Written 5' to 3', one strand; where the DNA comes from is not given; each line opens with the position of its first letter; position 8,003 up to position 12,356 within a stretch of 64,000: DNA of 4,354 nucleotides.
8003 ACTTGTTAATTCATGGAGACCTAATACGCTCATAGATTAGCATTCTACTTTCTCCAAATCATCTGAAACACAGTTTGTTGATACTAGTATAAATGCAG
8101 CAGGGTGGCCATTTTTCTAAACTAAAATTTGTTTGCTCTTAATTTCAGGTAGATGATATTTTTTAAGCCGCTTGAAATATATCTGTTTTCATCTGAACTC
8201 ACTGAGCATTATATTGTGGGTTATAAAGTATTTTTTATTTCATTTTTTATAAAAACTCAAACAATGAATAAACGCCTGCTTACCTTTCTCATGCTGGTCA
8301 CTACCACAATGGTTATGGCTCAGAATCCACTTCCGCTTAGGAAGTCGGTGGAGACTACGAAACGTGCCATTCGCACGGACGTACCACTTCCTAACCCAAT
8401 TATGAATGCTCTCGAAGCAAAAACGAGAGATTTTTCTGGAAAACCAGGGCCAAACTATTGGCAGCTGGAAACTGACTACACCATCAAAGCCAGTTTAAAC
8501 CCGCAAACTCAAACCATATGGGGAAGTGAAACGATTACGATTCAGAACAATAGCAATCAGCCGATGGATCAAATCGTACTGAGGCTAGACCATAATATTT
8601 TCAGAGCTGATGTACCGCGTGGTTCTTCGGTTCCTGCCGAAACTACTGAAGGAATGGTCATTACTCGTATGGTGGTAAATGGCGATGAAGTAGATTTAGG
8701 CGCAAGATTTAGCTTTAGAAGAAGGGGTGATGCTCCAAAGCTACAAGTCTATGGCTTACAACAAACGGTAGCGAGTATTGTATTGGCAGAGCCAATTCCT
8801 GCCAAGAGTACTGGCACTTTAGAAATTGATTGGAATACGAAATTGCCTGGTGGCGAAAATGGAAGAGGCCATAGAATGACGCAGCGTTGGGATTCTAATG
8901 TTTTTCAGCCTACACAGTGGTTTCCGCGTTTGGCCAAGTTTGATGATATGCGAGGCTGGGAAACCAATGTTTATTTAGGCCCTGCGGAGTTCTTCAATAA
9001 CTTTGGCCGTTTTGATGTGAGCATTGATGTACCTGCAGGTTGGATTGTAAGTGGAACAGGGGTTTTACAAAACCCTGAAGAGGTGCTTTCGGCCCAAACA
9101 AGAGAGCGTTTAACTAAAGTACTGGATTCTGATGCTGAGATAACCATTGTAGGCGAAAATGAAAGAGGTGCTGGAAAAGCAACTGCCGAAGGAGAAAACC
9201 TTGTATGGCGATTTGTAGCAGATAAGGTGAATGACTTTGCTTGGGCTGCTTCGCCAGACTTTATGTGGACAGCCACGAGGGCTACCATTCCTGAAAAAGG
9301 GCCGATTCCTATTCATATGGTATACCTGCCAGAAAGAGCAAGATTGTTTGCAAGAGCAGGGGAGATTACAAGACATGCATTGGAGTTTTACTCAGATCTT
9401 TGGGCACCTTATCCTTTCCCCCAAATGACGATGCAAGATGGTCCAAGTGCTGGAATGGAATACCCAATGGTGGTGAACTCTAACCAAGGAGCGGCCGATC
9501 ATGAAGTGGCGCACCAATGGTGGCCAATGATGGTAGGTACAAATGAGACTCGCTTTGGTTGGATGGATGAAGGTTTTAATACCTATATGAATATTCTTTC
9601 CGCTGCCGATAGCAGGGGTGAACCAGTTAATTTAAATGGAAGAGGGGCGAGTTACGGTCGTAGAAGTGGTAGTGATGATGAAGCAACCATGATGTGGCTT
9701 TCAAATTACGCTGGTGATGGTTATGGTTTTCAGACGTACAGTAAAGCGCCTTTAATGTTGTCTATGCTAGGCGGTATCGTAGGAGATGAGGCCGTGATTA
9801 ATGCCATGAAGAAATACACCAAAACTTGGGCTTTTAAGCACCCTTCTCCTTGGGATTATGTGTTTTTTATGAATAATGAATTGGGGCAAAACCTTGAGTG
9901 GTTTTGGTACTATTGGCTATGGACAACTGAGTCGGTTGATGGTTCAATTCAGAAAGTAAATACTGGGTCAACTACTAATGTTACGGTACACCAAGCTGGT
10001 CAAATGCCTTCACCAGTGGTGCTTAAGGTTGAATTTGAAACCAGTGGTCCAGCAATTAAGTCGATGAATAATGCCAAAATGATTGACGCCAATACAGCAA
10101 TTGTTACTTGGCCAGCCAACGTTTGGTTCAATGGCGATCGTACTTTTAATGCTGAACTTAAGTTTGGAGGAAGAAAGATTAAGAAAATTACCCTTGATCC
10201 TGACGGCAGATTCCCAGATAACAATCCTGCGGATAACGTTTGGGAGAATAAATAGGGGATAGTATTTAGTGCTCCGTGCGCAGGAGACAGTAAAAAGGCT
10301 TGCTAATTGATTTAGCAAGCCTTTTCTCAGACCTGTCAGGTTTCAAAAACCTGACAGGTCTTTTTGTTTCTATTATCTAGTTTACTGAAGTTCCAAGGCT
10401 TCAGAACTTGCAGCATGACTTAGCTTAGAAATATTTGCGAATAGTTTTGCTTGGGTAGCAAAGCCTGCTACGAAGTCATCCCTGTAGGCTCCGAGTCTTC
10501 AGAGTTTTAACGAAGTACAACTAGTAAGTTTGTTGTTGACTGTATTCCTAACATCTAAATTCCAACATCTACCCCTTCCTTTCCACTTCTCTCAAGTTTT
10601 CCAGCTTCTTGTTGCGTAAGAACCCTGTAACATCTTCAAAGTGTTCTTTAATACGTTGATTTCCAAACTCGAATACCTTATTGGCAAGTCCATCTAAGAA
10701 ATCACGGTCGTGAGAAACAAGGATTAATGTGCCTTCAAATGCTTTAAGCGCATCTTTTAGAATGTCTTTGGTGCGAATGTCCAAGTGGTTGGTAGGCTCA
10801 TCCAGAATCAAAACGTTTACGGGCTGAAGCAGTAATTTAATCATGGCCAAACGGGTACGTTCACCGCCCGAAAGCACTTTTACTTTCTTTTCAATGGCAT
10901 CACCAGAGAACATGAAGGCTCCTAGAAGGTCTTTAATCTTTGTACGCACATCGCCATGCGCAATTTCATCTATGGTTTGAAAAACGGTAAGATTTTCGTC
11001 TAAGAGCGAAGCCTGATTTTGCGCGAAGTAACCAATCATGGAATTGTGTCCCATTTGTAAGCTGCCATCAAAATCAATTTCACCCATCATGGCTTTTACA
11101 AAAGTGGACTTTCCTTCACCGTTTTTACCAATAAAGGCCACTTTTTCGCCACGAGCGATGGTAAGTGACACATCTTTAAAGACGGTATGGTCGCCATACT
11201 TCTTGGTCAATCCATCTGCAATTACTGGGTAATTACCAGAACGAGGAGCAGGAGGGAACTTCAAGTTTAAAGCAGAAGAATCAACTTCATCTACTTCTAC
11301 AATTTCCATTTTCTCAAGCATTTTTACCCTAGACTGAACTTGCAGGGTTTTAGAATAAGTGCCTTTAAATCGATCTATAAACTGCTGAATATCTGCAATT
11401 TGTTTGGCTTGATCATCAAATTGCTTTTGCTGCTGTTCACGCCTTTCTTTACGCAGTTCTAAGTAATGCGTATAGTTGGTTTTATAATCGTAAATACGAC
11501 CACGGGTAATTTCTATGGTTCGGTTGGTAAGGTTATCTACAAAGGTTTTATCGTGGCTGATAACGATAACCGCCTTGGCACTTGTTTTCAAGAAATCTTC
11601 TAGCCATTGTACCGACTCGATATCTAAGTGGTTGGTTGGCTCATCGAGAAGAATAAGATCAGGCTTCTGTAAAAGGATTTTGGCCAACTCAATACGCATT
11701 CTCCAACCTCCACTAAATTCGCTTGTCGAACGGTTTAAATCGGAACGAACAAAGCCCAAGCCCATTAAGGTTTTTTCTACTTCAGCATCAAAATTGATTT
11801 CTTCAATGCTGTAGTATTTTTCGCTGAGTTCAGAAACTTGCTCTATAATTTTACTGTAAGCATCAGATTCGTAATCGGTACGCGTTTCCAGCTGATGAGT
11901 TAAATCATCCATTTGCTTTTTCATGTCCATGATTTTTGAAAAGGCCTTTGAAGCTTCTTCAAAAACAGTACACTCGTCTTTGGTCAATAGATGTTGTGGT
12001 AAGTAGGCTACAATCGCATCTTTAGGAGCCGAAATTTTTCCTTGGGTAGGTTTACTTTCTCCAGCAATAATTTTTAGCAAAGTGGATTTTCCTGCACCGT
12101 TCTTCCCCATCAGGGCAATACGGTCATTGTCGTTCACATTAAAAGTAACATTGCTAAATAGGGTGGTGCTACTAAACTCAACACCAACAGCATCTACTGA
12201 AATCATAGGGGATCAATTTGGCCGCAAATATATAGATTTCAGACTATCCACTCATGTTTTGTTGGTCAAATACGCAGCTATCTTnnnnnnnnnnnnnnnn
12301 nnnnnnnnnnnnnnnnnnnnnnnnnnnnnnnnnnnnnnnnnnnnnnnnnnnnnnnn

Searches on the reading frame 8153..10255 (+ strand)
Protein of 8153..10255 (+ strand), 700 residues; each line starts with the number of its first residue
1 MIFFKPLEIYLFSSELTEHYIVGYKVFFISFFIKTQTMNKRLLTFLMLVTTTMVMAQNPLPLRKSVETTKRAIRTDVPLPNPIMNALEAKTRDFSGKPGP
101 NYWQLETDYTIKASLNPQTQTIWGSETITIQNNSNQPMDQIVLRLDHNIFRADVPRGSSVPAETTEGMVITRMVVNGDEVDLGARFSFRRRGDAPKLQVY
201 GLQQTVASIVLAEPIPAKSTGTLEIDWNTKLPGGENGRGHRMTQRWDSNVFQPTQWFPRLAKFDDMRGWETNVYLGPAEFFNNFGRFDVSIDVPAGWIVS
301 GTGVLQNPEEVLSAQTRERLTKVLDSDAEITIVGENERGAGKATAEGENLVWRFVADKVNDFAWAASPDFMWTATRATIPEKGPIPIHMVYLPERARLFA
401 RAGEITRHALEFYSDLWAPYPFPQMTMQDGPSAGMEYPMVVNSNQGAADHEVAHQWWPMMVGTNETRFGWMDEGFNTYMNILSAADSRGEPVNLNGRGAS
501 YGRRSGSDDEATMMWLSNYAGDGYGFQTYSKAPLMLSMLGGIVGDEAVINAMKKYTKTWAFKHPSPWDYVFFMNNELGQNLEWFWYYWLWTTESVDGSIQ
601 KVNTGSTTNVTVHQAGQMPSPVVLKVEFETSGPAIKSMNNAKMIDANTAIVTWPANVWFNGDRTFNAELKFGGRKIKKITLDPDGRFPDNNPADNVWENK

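Call 3: search_protein_families(library=pfam, proteins=[window:8153-10255:+], max_evalue=0.01)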
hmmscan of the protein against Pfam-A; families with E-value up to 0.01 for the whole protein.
window:8153-10255:+ (700 aa): 1 family
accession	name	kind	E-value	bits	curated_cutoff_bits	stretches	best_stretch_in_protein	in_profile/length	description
PF01433.26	Peptidase_M1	-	1.9e-08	34.7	27.7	1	449-588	72-218/218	Peptidase family M1 domain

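Call 4: search_protein_families(library=ncbifam, proteins=[window:8153-10255:+], max_evalue=0.01)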
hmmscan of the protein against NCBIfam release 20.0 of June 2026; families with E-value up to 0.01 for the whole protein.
window:8153-10255:+ (700 aa): 0 families

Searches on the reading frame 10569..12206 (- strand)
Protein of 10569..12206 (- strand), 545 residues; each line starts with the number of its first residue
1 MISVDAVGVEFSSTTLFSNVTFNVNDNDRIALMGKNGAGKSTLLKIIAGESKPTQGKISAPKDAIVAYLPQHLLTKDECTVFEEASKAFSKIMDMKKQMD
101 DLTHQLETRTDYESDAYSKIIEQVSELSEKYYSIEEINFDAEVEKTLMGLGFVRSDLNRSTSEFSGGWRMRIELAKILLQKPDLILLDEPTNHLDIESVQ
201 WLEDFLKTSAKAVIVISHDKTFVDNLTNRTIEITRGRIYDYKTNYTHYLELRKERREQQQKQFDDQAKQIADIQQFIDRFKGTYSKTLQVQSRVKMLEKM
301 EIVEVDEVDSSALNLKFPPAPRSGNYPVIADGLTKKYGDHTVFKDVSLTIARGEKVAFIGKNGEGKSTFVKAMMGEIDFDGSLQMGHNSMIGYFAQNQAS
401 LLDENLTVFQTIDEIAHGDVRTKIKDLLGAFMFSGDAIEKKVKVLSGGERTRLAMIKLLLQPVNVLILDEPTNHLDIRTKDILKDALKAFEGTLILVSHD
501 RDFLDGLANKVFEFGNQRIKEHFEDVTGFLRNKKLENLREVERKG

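Call 3: search_protein_families(library=pfam, proteins=[window:10569-12206:-], max_evalue=0.01)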
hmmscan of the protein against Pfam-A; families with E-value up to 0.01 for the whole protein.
window:10569-12206:- (545 aa): 21 families
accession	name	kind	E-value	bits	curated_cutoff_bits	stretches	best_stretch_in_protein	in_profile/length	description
PF00005.33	ABC_tran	-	2.8e-51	174.2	25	2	18-192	2-137/137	ABC transporter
PF12848.13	ABC_tran_Xtn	-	4.1e-25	88.1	25.9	1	231-311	1-81/85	ABC transporter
PF13304.12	AAA_21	-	6.2e-12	46.6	27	1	448-500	241-299/304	AAA domain, putative AbiEii toxin, Type IV TA system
PF13555.12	AAA_29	-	3e-09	36.9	27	2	17-44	12-39/61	P-loop containing region of AAA domain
PF02463.25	SMC_N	-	4.1e-09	36.6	40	1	29-234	26-212/220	RecF/RecN/SMC N terminal domain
PF03193.22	RsgA_GTPase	-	4.7e-07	30.2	30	1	23-60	103-139/174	RsgA GTPase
PF01926.29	MMR_HSR1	-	4e-06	27.4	21.9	0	29-56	1-28/113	50S ribosome-binding GTPase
PF00350.29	Dynamin_N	-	1.5e-05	25.5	27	1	30-218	1-137/168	Dynamin family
PF02367.23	TsaE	-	3.4e-05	24.2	26.6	0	22-61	16-54/128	Threonylcarbamoyl adenosine biosynthesis protein TsaE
PF00004.35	AAA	-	5.6e-05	24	21.2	0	31-63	2-34/131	ATPase family associated with various cellular activities (AAA)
PF13175.12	AAA_15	-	0.00017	21.8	32.1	0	355-373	25-43/374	AAA ATPase domain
PF05729.18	NACHT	-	0.00018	21.8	26.7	0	29-50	2-23/167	NACHT domain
PF05673.19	DUF815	-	0.00053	19.6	23.8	0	7-52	31-78/249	Protein of unknown function (DUF815)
PF19263.5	DUF5906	-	0.001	20.1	27.6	0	358-387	1-32/114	Family of unknown function (DUF5906)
PF00910.28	RNA_helicase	-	0.001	20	21.5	0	357-378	2-23/105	RNA helicase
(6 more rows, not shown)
